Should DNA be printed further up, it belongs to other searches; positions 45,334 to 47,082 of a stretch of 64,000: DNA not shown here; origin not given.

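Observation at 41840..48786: cbiD-cbiJ co-operonic with a NikABCDE-like ABC importer: candidate cobalt uptake system dedicated to corrin synthesis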

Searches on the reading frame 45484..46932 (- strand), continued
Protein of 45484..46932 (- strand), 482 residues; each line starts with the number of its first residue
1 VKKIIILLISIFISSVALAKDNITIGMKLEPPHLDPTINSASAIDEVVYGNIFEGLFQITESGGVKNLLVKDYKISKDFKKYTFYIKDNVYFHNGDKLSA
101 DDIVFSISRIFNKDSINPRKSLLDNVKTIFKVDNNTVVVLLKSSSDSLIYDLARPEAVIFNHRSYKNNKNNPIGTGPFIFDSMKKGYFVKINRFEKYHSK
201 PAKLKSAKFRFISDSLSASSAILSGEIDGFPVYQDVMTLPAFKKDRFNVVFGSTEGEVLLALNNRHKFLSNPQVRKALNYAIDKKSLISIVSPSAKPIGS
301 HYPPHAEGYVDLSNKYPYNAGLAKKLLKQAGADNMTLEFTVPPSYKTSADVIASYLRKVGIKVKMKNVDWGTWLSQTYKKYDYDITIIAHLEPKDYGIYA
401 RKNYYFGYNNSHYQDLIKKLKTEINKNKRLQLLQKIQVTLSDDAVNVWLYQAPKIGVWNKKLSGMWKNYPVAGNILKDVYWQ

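Call 18: find_encoding_contigs(protein=P0008, flank=10000, max_places=2)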
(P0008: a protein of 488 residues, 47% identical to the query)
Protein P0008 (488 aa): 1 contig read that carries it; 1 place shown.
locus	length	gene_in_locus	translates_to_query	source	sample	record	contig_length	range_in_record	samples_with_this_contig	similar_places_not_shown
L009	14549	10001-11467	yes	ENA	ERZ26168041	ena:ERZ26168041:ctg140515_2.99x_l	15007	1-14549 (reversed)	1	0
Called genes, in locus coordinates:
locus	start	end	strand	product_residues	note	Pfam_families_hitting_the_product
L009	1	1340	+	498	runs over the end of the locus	PF16875:Glyco_hydro_36N, PF02065:Melibiase, PF02638:GHL10 (weak)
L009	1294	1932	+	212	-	PF02065:Melibiase, PF16874:Glyco_hydro_36C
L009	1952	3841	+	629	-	PF02449:Glyco_hydro_42, PF08532:Glyco_hydro_42M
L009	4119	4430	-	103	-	PF07372:DUF1491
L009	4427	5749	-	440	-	PF01656:CbiA, PF13500:AAA_26 (weak), PF07685:GATase_3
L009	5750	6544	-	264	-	PF00590:TP_methylase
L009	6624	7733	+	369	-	PF01888:CbiD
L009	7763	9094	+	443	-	PF02086:MethyltransfD12 (faint), PF01555:N6_N4_Mtase, PF10544:T5orf172, PF13455:MUG113 (weak)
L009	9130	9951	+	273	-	PF02571:CbiJ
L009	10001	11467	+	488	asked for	PF00496:SBP_bac_5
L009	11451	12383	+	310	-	PF00528:BPD_transp_1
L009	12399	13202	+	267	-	PF00528:BPD_transp_1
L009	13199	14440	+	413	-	PF00005:ABC_tran, PF02463:SMC_N (faint), PF03193:RsgA_GTPase (faint), PF13191:AAA_16 (faint), PF13604:AAA_30 (faint), PF13304:AAA_21 (faint), PF13401:AAA_22 (faint), PF00005:ABC_tran, +1 more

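Call 25: find_related_loci(query=A1, collection=genome_contigs, flank=10000)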
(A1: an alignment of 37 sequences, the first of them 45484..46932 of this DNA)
Query A1 (482 aa) in genome_contigs; peptide patterns used: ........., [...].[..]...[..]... (x = any residue, [..] = any of these).
600 stretches matched a pattern (row limit reached: there are more); 592 encode a relative of the query (tblastn E <= 1e-3); the best 80 are kept; 80 distinct loci.
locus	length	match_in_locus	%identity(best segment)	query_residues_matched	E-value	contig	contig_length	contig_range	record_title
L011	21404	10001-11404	43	19-481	3e-123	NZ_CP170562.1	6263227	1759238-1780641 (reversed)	Mesorhizobium sp. UC74_2 chromosome, complete genome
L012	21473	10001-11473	42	1-481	4e-123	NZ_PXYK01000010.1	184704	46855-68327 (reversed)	Kumtagia ephedrae strain 6GN-30 ZB100009, whole genome shotgun sequence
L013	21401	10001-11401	41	20-481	3e-121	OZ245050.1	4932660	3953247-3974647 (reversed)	MAG: Granulosicoccus sp. isolate 0ffd33fa-b676-48cf-95d1-698f17edac07 genome assembly, chromosome: 1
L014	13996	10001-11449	39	3-481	5e-120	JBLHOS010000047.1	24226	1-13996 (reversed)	MAG: Paracoccaceae bacterium isolate 3300055726_134 Ga0535650_0002649, whole genome shotgun sequence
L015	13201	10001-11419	41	14-481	4e-118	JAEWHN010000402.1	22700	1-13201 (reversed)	MAG: Proteobacteria bacterium isolate OH_PBlB_69 k127_378978, whole genome shotgun sequence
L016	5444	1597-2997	42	20-481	2e-118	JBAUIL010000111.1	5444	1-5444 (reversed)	MAG: Ahrensia sp. isolate MFD12139_ilm_asm_bin15 k127_53675, whole genome shotgun sequence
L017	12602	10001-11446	39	2-481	7e-118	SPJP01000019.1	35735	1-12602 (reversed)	MAG: Rhodobacteraceae bacterium isolate BinT2.007 contig_7, whole genome shotgun sequence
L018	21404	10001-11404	42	19-481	9e-118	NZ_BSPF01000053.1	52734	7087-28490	Mesorhizobium tianshanense strain NBRC 102499 sequence053, whole genome shotgun sequence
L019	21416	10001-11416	41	14-481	6e-118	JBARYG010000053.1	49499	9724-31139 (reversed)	MAG: Mesorhizobium sp. isolate MFD12216_ilm_asm_bin16 k127_3375, whole genome shotgun sequence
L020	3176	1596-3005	40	20-482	2e-121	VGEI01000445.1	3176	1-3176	MAG: Alphaproteobacteria bacterium isolate K_Offshore_80m_m2_053 K_Offshore_80m_m2_053_Ga0194132_10050149, whole genome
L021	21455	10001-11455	40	5-481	8e-117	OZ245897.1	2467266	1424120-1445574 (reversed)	MAG: Alphaproteobacteria bacterium isolate 080314bb-0704-4e38-8e23-ea467bae79ea genome assembly, chromosome: 1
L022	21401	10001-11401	42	20-481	3e-116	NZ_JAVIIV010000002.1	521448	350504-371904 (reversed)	Mesorhizobium humile strain VK2B VK2B_NODE_2_length_521448_cov_20_405093_pilon, whole genome shotgun sequence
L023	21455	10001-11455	40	6-481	2e-115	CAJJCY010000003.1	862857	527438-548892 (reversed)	MAG: uncultured SAR324 cluster bacterium isolate FRAM18_bin343 genome assembly, contig: FRAM18_bin343-3, whole genome sh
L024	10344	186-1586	41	20-481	1e-115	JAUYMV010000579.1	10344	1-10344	MAG: Mesorhizobium sp. isolate C3_concoct.bin.48 C3_k141_43527, whole genome shotgun sequence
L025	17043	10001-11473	39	1-481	9e-115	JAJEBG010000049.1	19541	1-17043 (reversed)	MAG: Rhodobacteraceae bacterium isolate jk18x8bins.29 k141_506288, whole genome shotgun sequence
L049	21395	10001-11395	39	22-481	2e-106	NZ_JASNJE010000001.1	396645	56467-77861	Sedimentitalea xiamensis strain JM2-8 NODE_1_length_396645_cov_69.487413, whole genome shotgun sequence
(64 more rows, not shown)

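Call 27: search_solved_structures(query=A1, max_evalue=1e-10, show_alignments=2)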
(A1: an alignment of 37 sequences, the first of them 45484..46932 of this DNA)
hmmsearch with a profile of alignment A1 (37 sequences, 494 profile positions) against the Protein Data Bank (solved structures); distinct sequences matched with E-value up to 1e-10: 108 (the best 60 are shown).
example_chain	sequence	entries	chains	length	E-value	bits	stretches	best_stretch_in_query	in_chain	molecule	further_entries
5u4o_A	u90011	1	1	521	1.8e-74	254.4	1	39-478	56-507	ABC transporter substrate-binding protein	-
6hlx_A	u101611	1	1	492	2.6e-68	234.1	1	29-473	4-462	AgaA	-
1uqw_A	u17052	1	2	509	1e-66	228.8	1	20-383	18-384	PUTATIVE BINDING PROTEIN YLIB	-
8z1y_F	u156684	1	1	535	2e-65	224.6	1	68-461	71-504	Dipeptide-binding protein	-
8z1z_F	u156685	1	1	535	2.3e-65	224.4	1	68-461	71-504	Dipeptide-binding protein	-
1dpe_A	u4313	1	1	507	2.4e-65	224.3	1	69-462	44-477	DIPEPTIDE-BINDING PROTEIN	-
1dpp_A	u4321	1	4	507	2.9e-65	224.1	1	69-460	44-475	DIPEPTIDE BINDING PROTEIN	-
7kz8_A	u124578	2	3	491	5.7e-65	223.1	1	29-490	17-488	Peptide/nickel transport system substrate-binding protein AapF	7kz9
8efz_A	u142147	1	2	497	3e-64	220.7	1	53-382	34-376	Extracellular solute-binding protein family 5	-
6ofq_A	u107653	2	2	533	5.8e-63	216.5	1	51-457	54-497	Heme-binding protein A / AI-2 binding protein A | Heme-binding protein A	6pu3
3m8u_A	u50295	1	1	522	2.3e-62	214.5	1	50-387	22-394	Heme-binding protein A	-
5f1q_A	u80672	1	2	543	1.4e-60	208.6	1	68-473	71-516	Periplasmic dipeptide transport protein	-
1xoc_A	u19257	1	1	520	1.9e-60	208.1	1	29-475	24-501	Oligopeptide-binding protein appA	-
3tpa_A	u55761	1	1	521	2.1e-59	204.7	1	54-478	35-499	Heme-binding protein A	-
8upi_A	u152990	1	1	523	1e-58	202.5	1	56-380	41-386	Peptide ABC transporter substrate-binding protein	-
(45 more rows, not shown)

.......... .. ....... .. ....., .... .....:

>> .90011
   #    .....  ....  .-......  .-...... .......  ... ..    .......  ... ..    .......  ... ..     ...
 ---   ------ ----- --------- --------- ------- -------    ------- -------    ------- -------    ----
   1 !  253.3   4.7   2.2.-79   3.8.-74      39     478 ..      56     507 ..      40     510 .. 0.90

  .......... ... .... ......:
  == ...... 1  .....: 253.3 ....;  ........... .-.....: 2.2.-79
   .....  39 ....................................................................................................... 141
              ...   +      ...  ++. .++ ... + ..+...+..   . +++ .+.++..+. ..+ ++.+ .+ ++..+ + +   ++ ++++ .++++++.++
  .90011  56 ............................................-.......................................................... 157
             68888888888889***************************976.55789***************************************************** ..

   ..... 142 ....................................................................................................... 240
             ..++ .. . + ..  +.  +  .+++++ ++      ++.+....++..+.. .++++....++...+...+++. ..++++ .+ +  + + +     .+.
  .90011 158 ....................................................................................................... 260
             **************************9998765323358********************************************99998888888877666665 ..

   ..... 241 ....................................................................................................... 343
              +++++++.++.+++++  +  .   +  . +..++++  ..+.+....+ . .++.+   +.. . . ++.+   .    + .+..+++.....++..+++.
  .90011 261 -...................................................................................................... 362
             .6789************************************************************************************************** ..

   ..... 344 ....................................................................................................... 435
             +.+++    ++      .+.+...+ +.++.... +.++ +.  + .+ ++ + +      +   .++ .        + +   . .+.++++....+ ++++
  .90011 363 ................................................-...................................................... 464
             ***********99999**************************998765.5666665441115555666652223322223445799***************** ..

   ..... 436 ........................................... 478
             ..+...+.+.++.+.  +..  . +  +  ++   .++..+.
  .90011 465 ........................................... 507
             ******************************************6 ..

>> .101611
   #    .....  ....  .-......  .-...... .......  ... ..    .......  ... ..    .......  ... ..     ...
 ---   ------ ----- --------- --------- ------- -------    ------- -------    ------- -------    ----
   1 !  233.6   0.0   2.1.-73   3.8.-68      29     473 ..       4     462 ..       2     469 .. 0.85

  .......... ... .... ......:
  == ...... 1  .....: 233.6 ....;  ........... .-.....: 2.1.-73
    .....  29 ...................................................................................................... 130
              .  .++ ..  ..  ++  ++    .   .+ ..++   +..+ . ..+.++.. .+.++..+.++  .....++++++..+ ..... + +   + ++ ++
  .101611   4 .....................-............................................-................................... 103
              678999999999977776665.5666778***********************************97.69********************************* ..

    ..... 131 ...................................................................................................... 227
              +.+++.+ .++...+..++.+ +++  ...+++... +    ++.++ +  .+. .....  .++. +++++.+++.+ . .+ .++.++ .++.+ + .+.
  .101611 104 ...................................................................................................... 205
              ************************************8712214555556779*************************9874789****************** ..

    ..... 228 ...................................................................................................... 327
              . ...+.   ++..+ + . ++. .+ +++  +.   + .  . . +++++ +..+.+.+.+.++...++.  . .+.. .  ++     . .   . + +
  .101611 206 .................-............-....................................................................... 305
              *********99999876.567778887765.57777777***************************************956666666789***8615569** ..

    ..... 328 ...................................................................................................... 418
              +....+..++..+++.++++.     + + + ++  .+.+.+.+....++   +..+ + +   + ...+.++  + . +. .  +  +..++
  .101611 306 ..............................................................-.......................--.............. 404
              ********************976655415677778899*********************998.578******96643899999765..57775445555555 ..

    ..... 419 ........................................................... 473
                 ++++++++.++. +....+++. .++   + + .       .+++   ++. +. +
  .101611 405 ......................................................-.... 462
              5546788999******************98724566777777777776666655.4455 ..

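Call 32: search_protein_families(library=pfam, proteins=[L011:8420-9802:+, L011:5169-6749:+, L011:15219-15983:+, L011:16167-16952:+, L011:17236-18063:+, L049:8526-9830:+, L049:11401-12867:+, L049:17280-18731:+, L049:18738-19634:+, L049:19650-21125:+], max_evalue=0.00001)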
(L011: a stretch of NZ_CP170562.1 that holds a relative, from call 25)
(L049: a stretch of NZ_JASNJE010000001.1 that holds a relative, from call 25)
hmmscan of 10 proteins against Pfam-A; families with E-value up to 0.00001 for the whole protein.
L011:8420-9802:+ (460 aa): 2 families
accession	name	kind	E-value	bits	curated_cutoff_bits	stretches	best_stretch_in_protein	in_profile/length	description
PF01546.33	Peptidase_M20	-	1.7e-36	126.5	24.6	1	123-447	2-201/206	Peptidase family M20/M25/M40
PF07687.19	M20_dimer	-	1.2e-17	64.3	21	1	230-349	2-102/107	Peptidase dimerisation domain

L011:5169-6749:+ (526 aa): 5 families
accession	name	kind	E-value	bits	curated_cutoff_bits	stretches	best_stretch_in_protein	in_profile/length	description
PF01593.30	Amino_oxidase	-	4.7e-49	168.3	19.8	2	86-346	1-243/443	Flavin containing amine oxidoreductase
PF13450.12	NAD_binding_8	-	1.2e-07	32.4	21.9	1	81-114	1-34/68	NAD(P)-binding Rossmann-like domain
PF00890.30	FAD_binding_2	-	1.9e-06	27.8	20.4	1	79-113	2-36/414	FAD binding domain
PF01266.30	DAO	-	2.5e-06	27.7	27.9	0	79-113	2-37/353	FAD dependent oxidoreductase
PF07992.20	Pyr_redox_2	-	7.8e-06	25.9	26.1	0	78-110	2-31/291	Pyridine nucleotide-disulphide oxidoreductase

L011:15219-15983:+ (254 aa): 0 families

L011:16167-16952:+ (261 aa): 1 family
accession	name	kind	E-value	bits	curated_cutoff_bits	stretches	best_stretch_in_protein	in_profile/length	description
PF01925.25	TauE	-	3e-48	165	32.6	1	14-247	3-237/237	Sulfite exporter TauE/SafE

L011:17236-18063:+ (275 aa): 2 families
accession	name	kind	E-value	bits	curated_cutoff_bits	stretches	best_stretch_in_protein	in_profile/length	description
PF12833.13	HTH_18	-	1.3e-18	67.4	33.6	1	197-273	1-77/80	Helix-turn-helix domain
PF00165.29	HTH_AraC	-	1.2e-08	35.4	26.6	0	240-271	8-38/42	Bacterial regulatory helix-turn-helix proteins, AraC family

L049:8526-9830:+ (434 aa): 1 family
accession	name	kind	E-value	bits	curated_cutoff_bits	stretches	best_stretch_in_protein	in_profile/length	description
PF01494.25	FAD_binding_3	-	3.5e-19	69.7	22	2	17-181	2-166/349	FAD binding domain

L049:11401-12867:+ (488 aa): 2 families
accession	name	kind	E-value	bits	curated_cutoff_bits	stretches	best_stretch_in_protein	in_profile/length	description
PF07519.17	Tannase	-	5.6e-93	312.9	29.8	1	65-487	8-451/490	Tannase and feruloyl esterase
PF00326.27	Peptidase_S9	-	3.5e-09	36.9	22.6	1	151-235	36-118/213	Prolyl oligopeptidase family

L049:17280-18731:+ (483 aa): 1 family
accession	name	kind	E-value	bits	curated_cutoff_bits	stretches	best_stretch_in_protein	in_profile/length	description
PF00171.27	Aldedh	-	1e-153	512.6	23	1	18-478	1-461/461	Aldehyde dehydrogenase family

L049:18738-19634:+ (298 aa): 1 family
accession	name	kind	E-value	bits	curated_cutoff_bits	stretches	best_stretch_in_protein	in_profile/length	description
PF00892.27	EamA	-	6.2e-20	72.3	28.2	2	12-147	3-134/135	EamA-like transporter family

L049:19650-21125:+ (491 aa): 0 families

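Call 41: find_encoding_contigs(protein=P0009, flank=10000, max_places=1)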
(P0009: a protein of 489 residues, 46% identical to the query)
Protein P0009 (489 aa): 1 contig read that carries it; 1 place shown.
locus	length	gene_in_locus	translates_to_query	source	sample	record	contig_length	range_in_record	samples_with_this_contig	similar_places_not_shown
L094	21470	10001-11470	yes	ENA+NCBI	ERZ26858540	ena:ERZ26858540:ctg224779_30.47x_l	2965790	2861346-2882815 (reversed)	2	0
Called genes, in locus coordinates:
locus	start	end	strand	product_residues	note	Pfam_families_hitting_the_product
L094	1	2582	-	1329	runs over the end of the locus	PF05860:TPS, PF14312:FG-GAP_2 (weak), PF24156:DUF7407 (faint), PF14312:FG-GAP_2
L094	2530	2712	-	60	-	-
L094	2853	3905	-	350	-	PF08240:ADH_N, PF16912:Glu_dehyd_C, PF00107:ADH_zinc_N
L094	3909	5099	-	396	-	PF00155:Aminotran_1_2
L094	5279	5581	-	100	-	-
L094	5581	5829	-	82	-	-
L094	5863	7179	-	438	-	PF01656:CbiA, PF13500:AAA_26, PF07685:GATase_3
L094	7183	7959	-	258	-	PF00590:TP_methylase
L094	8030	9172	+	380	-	PF01888:CbiD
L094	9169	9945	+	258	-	PF02571:CbiJ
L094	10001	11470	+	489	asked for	PF00496:SBP_bac_5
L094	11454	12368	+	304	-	PF00528:BPD_transp_1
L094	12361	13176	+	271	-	PF00528:BPD_transp_1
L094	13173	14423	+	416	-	PF00005:ABC_tran, PF02463:SMC_N (faint), PF03193:RsgA_GTPase (faint), PF20703:nSTAND1 (faint), PF00350:Dynamin_N (faint), PF13191:AAA_16 (faint), PF13304:AAA_21 (faint), PF00005:ABC_tran, +1 more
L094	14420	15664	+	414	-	PF02441:Flavoprotein, PF04127:DFP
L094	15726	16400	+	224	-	PF18912:DZR_2, PF00156:Pribosyltran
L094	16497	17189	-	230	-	PF01863:YgjP-like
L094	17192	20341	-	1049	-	PF04313:HSDR_N, PF04851:ResIII, PF18766:SWI2_SNF2, PF22679:T1R_D3-like, PF11867:T1RH-like_C (weak)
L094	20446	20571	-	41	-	-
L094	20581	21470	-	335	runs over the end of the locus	-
